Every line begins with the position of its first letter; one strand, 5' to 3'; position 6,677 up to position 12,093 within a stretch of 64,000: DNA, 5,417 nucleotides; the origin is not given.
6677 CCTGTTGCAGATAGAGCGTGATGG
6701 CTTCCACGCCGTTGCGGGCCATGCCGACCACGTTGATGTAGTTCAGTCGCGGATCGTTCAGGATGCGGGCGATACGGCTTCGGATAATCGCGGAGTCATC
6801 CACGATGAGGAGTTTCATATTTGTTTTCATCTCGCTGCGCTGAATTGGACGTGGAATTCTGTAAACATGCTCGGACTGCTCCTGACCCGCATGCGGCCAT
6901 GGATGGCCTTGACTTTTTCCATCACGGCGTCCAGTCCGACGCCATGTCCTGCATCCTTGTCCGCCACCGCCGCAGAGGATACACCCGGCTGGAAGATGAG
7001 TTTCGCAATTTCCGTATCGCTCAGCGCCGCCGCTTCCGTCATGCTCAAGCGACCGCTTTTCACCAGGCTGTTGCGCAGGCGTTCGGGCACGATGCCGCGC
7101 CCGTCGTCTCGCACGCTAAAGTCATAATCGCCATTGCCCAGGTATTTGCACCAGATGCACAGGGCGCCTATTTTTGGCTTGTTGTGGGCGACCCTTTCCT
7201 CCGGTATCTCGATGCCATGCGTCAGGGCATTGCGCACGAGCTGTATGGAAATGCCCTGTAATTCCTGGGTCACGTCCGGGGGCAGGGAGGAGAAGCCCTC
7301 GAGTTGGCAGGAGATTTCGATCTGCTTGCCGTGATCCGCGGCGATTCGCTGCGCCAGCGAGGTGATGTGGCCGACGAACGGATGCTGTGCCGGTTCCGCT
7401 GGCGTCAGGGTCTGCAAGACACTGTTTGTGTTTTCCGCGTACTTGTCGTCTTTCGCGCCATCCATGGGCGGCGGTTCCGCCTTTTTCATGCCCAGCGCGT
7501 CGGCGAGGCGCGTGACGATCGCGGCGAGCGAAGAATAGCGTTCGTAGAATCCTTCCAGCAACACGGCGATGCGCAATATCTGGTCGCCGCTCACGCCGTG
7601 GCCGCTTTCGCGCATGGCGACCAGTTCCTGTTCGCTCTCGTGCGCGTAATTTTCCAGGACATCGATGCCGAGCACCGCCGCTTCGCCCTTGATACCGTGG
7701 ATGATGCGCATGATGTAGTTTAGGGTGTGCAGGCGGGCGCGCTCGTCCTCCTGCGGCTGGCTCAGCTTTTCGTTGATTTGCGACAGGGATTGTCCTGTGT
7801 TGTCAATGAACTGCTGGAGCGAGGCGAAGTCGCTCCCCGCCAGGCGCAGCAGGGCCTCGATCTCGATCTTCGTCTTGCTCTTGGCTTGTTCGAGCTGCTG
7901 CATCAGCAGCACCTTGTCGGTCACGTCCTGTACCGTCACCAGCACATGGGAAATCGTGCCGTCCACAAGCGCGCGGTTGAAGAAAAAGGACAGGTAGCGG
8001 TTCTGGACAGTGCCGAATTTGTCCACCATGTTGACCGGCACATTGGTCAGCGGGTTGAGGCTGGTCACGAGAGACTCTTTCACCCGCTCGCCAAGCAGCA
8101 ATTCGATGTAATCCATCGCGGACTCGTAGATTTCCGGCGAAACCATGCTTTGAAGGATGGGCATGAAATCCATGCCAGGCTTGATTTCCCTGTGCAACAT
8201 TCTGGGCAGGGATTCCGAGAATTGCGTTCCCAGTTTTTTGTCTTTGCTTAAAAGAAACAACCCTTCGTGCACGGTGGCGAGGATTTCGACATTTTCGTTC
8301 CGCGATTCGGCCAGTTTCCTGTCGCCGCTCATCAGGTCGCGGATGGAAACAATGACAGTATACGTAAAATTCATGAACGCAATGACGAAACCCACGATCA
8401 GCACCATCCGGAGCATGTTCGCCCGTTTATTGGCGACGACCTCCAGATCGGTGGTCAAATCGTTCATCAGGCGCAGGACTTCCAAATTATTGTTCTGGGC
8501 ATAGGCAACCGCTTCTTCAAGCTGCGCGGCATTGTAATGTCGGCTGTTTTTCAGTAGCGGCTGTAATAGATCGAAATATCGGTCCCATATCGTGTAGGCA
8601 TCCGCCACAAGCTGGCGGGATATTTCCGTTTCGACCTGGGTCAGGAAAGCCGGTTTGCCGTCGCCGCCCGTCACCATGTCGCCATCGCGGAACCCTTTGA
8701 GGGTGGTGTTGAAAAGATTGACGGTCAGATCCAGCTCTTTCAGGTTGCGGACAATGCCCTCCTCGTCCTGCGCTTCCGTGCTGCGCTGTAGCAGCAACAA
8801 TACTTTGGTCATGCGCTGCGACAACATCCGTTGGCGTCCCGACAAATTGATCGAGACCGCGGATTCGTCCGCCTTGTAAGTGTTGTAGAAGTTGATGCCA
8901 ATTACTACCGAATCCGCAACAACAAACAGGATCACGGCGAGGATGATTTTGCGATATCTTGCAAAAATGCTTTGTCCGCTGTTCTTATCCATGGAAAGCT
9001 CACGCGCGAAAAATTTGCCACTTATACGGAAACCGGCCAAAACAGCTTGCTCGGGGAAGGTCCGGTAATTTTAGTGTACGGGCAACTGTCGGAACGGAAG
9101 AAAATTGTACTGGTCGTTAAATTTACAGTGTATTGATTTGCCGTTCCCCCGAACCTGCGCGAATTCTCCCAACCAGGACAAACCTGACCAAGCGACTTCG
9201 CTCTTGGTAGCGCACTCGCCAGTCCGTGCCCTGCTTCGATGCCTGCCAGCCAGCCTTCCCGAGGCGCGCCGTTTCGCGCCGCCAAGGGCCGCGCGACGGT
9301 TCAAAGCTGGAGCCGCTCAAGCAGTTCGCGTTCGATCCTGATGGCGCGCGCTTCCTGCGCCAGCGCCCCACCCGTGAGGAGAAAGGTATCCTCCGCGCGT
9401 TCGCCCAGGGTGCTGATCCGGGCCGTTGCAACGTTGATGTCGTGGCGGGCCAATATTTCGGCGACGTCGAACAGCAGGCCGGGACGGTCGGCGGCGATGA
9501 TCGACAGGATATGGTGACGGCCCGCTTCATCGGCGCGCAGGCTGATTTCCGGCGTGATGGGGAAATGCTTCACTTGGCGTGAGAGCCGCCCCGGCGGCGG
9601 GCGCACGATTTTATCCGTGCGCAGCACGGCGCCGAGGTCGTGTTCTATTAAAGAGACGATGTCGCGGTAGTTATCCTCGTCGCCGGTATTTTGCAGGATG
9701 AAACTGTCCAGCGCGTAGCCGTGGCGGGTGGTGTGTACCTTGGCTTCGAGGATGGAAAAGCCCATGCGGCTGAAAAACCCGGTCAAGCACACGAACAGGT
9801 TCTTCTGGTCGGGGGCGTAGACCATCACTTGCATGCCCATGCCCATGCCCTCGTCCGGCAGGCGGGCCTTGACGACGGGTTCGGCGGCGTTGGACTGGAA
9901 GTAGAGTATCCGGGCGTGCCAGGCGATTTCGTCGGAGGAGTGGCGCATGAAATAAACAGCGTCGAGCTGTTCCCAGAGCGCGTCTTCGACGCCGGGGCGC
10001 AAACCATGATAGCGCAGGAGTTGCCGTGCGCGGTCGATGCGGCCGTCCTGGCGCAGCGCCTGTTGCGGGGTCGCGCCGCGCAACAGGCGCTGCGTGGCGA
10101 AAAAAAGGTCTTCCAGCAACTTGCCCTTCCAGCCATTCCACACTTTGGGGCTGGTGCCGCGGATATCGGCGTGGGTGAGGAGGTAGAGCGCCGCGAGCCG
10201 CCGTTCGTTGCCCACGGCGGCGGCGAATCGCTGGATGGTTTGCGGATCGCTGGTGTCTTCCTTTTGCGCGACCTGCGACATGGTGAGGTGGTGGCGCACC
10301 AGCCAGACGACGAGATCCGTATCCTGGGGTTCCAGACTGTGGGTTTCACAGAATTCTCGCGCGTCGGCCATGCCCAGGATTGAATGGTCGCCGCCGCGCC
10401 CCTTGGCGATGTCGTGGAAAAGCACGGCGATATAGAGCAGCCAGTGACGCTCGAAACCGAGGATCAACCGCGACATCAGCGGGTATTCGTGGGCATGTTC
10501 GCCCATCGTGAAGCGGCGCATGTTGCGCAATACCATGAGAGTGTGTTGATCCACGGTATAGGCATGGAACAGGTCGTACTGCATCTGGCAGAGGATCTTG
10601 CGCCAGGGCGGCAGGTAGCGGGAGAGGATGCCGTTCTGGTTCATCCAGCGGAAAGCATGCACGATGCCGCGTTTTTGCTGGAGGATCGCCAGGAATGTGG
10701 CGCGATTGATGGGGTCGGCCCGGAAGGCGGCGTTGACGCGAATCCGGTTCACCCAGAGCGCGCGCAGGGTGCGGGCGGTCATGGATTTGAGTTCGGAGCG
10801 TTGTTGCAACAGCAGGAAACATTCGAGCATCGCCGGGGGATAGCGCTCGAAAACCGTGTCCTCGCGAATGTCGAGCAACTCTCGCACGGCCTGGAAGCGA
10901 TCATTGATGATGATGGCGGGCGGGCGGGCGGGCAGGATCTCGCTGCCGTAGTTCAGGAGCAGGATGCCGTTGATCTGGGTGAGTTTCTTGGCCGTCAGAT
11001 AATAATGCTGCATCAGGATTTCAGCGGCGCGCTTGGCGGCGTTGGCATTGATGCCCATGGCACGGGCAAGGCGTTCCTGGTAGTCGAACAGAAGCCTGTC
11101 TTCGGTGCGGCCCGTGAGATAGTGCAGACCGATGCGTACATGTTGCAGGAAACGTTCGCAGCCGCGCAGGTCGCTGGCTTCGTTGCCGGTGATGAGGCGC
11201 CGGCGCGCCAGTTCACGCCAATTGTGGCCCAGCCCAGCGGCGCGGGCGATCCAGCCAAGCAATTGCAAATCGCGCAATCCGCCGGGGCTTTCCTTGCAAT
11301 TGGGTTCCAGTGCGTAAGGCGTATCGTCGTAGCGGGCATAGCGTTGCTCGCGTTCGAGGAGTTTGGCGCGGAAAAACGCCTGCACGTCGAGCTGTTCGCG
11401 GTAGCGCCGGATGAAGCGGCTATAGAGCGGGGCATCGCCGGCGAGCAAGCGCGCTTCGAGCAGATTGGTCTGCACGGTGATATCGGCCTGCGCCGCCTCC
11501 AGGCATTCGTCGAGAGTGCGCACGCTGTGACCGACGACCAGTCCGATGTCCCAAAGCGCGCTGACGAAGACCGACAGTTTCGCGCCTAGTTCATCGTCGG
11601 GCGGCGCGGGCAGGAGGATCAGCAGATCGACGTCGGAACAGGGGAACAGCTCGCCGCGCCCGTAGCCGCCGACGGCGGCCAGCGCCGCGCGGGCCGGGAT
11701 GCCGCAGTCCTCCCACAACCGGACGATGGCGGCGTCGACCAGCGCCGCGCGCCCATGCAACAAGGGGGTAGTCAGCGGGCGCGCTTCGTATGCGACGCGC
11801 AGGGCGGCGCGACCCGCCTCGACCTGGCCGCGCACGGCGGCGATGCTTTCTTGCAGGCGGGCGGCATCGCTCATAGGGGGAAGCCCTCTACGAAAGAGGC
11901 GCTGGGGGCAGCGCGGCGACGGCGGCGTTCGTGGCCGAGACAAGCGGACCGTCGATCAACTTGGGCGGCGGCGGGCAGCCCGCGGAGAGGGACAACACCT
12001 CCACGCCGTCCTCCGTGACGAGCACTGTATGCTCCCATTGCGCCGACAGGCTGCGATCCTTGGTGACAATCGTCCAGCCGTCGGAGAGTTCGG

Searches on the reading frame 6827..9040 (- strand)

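Call 74: search_protein_families(library=pfam, proteins=[window:6827-9040:-], max_evalue=0.00001)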
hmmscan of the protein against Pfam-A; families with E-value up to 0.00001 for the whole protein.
window:6827-9040:- (737 aa): 3 families
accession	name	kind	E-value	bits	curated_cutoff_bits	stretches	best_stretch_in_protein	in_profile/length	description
PF02518.31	HATPase_c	-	3.5e-10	40.7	26.4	1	600-734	8-108/111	Histidine kinase-, DNA gyrase B-, and HSP90-like ATPase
PF13675.11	PilJ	-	3.8e-10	40.3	26.6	1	54-126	3-70/114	Type IV pili methyl-accepting chemotaxis transducer N-term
PF01627.28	Hpt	-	1.7e-08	35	24.6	1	408-489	3-72/84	Hpt domain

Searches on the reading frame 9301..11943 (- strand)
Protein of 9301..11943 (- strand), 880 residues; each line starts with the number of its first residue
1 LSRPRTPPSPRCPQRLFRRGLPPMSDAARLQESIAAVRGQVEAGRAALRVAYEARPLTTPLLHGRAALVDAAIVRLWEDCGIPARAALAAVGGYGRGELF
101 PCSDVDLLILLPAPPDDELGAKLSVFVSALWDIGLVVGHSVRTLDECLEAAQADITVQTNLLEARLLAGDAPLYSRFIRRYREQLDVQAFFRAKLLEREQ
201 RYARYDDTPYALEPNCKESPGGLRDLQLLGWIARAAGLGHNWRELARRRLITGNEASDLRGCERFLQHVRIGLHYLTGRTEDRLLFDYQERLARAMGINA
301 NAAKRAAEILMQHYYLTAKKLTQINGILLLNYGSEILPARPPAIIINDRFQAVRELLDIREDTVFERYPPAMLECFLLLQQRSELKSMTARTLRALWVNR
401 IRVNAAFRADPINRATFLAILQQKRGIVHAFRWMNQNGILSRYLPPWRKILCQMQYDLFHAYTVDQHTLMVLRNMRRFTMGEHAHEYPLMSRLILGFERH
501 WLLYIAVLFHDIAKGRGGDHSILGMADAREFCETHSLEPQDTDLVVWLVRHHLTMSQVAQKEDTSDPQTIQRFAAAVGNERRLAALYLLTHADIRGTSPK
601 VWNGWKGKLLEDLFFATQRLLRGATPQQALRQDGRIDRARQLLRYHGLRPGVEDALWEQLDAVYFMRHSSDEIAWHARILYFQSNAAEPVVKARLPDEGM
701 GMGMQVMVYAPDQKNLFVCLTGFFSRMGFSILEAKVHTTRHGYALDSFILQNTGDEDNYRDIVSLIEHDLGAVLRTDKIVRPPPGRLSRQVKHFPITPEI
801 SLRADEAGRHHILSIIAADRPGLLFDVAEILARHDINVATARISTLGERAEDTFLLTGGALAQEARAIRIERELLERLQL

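Call 74: search_protein_families(library=pfam, proteins=[window:9301-11943:-], max_evalue=0.00001)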
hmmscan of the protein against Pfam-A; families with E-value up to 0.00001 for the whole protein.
window:9301-11943:- (880 aa): 3 families
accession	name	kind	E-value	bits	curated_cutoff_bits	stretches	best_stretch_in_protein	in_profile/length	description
PF08335.16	GlnD_UR_UTase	-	2.9e-43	147.7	21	1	190-328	2-140/141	GlnD PII-uridylyltransferase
PF01842.31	ACT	-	6.4e-14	51.9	27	1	811-858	1-50/66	ACT domain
PF01966.28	HD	-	3e-08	34.4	22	1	465-559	2-92/116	HD domain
